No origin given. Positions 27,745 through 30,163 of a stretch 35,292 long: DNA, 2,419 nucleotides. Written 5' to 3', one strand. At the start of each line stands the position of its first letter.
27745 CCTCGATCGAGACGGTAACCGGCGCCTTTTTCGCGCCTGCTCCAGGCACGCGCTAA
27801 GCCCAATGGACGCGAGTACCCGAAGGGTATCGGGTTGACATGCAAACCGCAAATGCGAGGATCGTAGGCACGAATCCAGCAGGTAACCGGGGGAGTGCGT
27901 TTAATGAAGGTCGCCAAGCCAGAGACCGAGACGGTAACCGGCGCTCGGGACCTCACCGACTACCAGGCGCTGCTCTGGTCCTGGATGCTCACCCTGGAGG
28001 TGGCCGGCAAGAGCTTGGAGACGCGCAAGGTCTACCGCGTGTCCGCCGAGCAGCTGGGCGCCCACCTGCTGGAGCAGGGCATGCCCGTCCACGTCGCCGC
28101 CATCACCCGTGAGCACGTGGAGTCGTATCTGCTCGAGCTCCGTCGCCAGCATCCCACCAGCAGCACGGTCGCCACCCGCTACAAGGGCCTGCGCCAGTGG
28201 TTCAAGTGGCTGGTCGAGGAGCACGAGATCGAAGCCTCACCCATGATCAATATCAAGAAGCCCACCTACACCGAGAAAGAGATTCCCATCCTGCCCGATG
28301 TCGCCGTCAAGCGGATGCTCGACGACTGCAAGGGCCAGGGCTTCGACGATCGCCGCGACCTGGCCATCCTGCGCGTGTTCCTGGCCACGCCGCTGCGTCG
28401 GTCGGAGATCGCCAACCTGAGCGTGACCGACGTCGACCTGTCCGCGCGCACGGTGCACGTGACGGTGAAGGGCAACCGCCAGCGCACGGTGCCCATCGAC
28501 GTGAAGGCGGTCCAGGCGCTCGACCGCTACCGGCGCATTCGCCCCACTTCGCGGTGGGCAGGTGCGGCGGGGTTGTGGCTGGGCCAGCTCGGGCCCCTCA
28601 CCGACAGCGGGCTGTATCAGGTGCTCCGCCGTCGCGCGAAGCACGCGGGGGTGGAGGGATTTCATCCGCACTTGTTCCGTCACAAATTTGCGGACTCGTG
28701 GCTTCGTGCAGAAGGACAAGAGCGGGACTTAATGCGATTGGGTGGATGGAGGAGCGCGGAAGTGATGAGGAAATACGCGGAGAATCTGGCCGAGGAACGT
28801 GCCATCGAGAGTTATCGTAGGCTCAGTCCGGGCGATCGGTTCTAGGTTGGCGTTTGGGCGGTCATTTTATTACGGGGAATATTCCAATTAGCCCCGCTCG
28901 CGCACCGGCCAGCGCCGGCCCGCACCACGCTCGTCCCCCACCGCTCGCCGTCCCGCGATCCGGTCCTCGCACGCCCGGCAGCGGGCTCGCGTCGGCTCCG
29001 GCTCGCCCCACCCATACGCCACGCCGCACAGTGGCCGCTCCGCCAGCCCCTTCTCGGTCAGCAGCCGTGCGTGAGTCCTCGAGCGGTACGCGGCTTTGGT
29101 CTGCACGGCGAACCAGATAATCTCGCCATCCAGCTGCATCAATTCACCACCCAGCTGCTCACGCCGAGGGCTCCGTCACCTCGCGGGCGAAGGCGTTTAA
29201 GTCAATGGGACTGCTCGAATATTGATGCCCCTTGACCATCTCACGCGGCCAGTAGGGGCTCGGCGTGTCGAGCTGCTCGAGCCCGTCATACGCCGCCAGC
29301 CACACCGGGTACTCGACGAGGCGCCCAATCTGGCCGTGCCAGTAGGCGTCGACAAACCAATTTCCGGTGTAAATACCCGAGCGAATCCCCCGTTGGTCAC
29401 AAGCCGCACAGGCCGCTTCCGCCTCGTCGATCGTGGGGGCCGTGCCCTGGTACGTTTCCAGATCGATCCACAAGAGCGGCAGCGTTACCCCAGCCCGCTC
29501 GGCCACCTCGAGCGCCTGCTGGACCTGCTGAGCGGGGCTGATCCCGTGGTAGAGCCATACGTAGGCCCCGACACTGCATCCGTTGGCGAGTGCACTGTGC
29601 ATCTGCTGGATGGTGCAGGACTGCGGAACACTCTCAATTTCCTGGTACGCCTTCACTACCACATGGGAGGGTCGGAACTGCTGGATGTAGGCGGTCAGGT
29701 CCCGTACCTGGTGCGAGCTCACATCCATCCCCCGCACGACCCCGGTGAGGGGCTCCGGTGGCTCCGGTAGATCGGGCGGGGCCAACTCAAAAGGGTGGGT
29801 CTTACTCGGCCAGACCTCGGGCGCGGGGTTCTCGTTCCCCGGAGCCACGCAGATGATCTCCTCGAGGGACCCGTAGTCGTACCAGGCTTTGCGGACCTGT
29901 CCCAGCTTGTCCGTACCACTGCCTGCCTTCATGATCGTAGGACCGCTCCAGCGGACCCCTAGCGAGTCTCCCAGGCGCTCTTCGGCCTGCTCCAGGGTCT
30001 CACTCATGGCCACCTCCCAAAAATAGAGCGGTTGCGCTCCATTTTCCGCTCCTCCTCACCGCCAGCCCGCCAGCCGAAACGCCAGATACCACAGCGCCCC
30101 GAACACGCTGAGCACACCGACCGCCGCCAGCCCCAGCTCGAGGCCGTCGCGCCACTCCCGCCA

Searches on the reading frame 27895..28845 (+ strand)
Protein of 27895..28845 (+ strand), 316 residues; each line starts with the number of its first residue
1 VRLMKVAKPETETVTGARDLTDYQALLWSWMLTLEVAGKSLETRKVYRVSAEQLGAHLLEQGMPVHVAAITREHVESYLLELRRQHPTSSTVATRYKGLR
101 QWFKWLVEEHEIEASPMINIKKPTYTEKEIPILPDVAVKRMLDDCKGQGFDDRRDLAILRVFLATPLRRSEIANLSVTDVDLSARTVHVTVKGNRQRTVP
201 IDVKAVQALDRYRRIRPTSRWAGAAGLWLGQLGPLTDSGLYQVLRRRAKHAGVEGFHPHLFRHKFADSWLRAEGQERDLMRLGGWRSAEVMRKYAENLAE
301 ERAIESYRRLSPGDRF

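Call 40: search_protein_families(library=pfam, proteins=[window:27895-28845:+], max_evalue=0.001)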
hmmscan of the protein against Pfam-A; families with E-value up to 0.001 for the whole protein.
window:27895-28845:+ (316 aa): 3 families
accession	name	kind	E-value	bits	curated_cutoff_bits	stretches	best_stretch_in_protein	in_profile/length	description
PF00589.27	Phage_integrase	-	1.9e-25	90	27.1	1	138-299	8-170/172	Phage integrase family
PF13495.12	Phage_int_SAM_4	-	2e-08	35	27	1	26-109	1-81/85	Phage integrase, N-terminal SAM-like domain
PF02899.23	Phage_int_SAM_1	-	0.00017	22.2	22.3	1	31-110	5-83/83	Phage integrase, N-terminal SAM-like domain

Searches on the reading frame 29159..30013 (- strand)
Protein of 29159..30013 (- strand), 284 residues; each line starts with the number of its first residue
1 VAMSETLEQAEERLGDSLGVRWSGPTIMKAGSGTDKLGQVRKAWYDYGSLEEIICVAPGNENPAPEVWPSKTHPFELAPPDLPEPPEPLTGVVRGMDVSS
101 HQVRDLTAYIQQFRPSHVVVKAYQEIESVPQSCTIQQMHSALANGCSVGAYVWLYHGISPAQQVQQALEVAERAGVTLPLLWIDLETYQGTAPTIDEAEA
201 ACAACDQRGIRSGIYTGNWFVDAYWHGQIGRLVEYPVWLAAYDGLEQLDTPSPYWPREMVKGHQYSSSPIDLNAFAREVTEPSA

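Call 40: search_protein_families(library=pfam, proteins=[window:29159-30013:-], max_evalue=0.001)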
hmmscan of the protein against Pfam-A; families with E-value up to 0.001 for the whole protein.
window:29159-30013:- (284 aa): 1 family
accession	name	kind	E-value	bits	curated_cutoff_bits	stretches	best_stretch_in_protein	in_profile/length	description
PF01183.26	Glyco_hydro_25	-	7.7e-12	46.3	27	1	97-268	2-174/180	Glycosyl hydrolases family 25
